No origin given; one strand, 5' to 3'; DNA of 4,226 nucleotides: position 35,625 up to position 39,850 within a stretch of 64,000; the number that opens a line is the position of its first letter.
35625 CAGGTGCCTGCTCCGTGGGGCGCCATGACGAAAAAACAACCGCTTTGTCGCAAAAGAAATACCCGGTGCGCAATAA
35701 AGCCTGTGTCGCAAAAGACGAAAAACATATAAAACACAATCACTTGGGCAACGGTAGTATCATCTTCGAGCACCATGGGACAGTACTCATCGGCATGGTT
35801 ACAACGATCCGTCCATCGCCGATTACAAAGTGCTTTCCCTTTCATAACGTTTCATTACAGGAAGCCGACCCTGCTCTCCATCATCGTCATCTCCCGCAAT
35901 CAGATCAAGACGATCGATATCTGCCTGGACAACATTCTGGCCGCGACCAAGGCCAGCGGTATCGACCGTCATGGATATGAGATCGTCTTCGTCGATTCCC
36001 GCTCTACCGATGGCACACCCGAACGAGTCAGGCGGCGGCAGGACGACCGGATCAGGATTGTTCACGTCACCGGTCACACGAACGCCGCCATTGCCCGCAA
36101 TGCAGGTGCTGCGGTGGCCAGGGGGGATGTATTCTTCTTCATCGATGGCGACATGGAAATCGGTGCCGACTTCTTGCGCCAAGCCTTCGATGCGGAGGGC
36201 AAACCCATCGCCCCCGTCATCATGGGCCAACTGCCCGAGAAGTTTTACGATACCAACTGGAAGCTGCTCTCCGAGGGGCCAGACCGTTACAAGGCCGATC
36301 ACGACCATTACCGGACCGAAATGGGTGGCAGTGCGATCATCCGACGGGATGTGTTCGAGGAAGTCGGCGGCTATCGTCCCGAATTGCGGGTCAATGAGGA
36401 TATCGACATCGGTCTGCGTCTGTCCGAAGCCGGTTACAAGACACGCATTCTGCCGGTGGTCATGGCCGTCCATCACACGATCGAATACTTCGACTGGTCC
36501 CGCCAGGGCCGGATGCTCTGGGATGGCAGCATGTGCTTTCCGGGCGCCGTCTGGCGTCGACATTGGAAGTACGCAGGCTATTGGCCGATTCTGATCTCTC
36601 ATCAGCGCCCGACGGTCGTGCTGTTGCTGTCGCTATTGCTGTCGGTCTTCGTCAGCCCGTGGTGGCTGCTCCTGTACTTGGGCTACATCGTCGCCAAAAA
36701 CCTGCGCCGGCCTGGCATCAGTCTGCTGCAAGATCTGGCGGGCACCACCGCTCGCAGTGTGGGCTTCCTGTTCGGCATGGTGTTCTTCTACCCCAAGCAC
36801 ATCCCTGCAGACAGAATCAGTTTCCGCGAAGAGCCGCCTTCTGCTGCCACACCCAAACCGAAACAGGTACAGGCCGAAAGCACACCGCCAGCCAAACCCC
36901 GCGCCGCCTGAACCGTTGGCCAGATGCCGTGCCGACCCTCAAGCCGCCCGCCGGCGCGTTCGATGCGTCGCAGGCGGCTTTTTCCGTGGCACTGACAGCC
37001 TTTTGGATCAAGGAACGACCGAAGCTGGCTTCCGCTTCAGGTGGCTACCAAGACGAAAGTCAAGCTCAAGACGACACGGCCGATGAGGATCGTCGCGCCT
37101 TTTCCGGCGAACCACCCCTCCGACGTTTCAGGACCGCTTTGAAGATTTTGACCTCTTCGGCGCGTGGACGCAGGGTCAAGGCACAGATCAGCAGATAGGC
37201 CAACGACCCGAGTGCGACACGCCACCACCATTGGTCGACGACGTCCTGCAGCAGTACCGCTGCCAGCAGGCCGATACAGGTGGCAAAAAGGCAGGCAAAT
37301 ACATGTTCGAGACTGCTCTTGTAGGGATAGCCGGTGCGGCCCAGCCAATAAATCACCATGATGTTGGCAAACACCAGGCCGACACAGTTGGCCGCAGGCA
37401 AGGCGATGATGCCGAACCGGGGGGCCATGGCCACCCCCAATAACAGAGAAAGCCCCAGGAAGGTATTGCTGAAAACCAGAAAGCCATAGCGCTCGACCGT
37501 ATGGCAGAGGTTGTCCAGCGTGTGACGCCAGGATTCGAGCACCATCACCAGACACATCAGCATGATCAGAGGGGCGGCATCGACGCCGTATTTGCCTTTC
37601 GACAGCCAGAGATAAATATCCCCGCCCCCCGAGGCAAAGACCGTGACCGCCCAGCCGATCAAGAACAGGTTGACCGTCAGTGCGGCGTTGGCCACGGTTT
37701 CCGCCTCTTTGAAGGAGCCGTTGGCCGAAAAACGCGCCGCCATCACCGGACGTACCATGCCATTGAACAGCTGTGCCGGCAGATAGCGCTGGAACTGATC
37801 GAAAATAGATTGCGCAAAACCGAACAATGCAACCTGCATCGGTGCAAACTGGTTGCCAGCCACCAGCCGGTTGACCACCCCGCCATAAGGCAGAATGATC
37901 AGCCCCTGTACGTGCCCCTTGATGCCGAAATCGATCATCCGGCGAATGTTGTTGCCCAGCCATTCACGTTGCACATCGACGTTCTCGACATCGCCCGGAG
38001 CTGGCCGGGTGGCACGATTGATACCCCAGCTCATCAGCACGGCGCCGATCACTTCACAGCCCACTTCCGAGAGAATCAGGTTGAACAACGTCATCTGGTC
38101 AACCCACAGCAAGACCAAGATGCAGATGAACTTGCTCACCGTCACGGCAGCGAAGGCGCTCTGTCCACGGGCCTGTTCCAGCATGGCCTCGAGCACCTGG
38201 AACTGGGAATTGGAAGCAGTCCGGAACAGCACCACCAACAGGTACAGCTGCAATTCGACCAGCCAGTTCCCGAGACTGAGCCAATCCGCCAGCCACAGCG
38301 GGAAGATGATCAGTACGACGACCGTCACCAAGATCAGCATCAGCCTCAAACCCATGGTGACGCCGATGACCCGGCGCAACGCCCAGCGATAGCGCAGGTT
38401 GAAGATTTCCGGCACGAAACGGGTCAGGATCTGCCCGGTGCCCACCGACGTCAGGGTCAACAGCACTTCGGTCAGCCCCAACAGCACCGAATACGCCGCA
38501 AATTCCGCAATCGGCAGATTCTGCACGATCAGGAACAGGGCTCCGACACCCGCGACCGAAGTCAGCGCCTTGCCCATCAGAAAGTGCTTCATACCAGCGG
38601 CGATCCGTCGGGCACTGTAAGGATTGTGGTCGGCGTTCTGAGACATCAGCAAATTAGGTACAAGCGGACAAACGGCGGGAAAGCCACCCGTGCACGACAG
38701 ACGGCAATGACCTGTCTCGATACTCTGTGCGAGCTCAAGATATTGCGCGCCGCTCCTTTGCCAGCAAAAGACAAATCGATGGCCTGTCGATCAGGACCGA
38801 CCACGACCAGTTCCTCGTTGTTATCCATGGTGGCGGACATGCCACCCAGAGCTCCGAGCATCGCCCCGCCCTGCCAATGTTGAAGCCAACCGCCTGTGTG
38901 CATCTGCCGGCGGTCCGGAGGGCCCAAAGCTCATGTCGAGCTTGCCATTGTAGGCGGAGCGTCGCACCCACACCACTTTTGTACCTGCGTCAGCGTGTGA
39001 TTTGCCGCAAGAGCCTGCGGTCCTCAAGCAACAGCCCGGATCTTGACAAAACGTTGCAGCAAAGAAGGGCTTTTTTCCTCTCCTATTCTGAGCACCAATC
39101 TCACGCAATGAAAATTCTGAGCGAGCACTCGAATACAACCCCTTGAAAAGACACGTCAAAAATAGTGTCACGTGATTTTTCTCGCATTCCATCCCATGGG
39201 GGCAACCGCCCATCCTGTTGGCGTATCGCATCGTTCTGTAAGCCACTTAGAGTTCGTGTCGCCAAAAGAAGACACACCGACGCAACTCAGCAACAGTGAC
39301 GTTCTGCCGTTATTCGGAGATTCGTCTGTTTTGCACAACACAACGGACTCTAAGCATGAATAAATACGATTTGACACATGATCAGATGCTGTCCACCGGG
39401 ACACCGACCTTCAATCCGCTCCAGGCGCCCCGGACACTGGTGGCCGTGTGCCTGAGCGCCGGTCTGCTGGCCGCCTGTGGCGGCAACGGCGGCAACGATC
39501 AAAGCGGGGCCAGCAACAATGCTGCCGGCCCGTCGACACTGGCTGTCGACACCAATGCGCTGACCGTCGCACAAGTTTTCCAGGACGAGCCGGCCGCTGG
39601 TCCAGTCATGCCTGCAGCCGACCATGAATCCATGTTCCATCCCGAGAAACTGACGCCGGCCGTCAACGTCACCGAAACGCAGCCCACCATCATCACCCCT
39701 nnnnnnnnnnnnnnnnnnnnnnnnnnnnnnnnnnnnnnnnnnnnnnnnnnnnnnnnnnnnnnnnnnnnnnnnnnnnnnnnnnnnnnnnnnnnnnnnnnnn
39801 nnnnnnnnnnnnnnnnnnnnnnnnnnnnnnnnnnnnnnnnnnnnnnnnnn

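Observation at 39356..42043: Large lipoprotein with five tandem ~95-aa repeats embedded in the exopolysaccharide locus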

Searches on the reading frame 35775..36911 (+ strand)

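Call 8: search_protein_families(library=pfam, proteins=[window:35775-36911:+], max_evalue=0.001)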
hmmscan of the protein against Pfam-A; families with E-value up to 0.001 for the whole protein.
window:35775-36911:+ (378 aa): 6 families
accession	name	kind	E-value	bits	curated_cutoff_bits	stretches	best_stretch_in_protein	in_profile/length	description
PF00535.33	Glycos_transf_2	-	7.8e-22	78.4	23.3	1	35-197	1-167/168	Glycosyl transferase family 2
PF13632.12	Glyco_trans_2_3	-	9.9e-11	42.3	27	1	183-306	73-194/198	Glycosyl transferase family group 2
PF10111.15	Glyco_tranf_2_2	-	9.2e-10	38.9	27.3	1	66-136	28-101/276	Glycosyltransferase like family 2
PF13641.12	Glyco_tranf_2_3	-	1.2e-05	25.9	27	1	34-243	3-221/230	Glycosyltransferase like family 2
PF13506.12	Glyco_transf_21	-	0.00011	22.1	21.7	1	110-246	24-171/174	Glycosyl transferase family 21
PF02709.20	Glyco_transf_7C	-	0.00049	20.1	23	0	177-228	14-67/78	N-terminal domain of galactosyltransferase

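Call 9: search_protein_families(library=ncbifam, proteins=[window:35775-36911:+], max_evalue=0.01)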
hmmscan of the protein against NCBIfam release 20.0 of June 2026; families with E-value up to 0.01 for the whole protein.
window:35775-36911:+ (378 aa): 16 families
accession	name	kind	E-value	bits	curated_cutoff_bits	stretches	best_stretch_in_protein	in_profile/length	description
NF041875.1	EPS_EpsD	equivalog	1.5e-20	73.8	370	1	34-234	1-207/325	exopolysaccharide biosynthesis glycosyltransferase EpsD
TIGR03965.1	mycofact_glyco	equivalog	6.3e-20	71.5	280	1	34-234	76-281/467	mycofactocin biosynthesis glycosyltransferase MftF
TIGR04283.1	glyco_like_mftF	equivalog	2.5e-14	53.4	182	1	34-228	1-180/221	TIGR04283 family arsenosugar biosynthesis glycosyltransferase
NF047683.1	TeichurnBiosyTuaG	equivalog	9.4e-11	41.8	400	1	31-132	5-102/252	teichuronic acid biosynthesis protein TuaG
TIGR03937.1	PgaC_IcaA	equivalog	7.3e-10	38.3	422.3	1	32-129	45-138/407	poly-beta-1,6-N-acetyl-D-glucosamine synthase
NF007482.0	PRK10073.1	equivalog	1.8e-07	30.5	423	1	32-132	6-101/334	glycosyltransferase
NF045692.1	OglycostaseCruG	equivalog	5.3e-06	25.6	600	1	34-96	43-101/386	2'-O-glycosyltransferase CruG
NF041394.1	GtaseAglG_Halo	equivalog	1.2e-05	24.8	440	1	69-211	34-185/304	glucosyl-dolichyl phosphate glucuronosyltransferase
NF053739.1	GlytfEpsEBac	equivalog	3.8e-05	22.8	450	1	44-223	13-192/265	glycosyltransferase EpsE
NF010496.0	PRK13915.1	equivalog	6.8e-05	22.1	262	1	28-128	27-128/307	glucosyl-3-phosphoglycerate synthase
TIGR03030.1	CelA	equivalog_domain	0.00014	20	699.1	1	184-252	309-376/714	UDP-forming cellulose synthase catalytic subunit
NF047588.1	GlcsyltransPgfSStrep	equivalog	0.00022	20.5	500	1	34-135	3-104/308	glycosyltransferase PgfS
NF038302.1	EPS_HpsE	equivalog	0.00032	19.8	300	1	38-151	7-122/307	hormogonium polysaccharide biosynthesis glycosyltransferase HpsE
NF038299.1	EPS_HpsN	equivalog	0.0019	17.3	425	1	64-136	27-101/317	hormogonium polysaccharide biosynthesis glycosyltransferase HpsN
TIGR03469.1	HpnB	hypoth_equivalog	0.0044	16.1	379.25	0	34-98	46-110/386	hopene-associated glycosyltransferase HpnB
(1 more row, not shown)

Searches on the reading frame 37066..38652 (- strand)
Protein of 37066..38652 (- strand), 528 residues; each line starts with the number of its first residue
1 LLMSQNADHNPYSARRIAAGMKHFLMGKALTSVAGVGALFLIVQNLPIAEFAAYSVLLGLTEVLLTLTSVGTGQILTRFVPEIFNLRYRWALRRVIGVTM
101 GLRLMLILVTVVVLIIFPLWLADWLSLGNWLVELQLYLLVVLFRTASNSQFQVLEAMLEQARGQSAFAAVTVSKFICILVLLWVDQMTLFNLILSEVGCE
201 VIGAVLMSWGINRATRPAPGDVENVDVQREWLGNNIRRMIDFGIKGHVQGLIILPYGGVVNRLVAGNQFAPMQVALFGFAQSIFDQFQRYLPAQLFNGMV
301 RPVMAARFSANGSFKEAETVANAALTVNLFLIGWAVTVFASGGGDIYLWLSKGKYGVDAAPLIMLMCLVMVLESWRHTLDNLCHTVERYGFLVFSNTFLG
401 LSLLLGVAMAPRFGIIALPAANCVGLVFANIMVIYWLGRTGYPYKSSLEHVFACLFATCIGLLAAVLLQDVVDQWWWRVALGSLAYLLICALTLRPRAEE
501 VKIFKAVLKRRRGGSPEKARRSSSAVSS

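Call 3: search_protein_families(library=pfam, proteins=[window:37066-38652:-], max_evalue=1)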
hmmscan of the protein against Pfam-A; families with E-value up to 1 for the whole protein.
window:37066-38652:- (528 aa): 0 families
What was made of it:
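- The neighbour shows no Wzy_C/ligase match (call 3).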

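Call 9: search_protein_families(library=ncbifam, proteins=[window:37066-38652:-], max_evalue=0.01)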
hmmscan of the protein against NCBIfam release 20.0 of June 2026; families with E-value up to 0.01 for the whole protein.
window:37066-38652:- (528 aa): 1 family
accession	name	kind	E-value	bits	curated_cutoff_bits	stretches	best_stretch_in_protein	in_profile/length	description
NF052396.1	MATE_WgkD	equivalog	0.00016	20.8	510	1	44-192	252-401/428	tryglysin-associated MATE efflux transporter WgkD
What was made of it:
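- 37066..38652 (-): Context: divergently oriented 528-aa membrane protein, the putative Wzx-type flippase. Weak MATE-family hit only, E 1.6e-4 (call 9).
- On Known carbohydrate-active enzyme or CBM families (for the C-terminal domain): Pfam and NCBIfam give nothing (calls 3, 9).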

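Call 70: search_solved_structures(query=window:37066-38652:-, max_evalue=10)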
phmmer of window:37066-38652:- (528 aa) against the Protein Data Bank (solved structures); distinct sequences matched with E-value up to 10: 2.
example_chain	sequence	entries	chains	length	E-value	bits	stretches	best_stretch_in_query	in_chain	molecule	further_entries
4up4_A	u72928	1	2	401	0.053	15.9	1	235-323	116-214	LECTIN PVL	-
2bwm_A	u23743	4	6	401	0.053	15.9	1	235-323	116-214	PSATHYRELLA VELUTINA LECTIN PVL | PSATHYRELLA VELUTINA LECTIN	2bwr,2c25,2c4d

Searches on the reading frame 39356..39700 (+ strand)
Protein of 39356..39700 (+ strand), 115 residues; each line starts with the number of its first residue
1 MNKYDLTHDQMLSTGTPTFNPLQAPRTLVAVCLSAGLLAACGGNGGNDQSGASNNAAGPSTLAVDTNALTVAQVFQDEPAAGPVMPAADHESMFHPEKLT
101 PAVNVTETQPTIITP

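Call 19: search_protein_families(library=pfam, proteins=[window:39356-39700:+], max_evalue=10)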
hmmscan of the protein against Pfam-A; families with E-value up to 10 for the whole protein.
window:39356-39700:+ (115 aa): 0 families
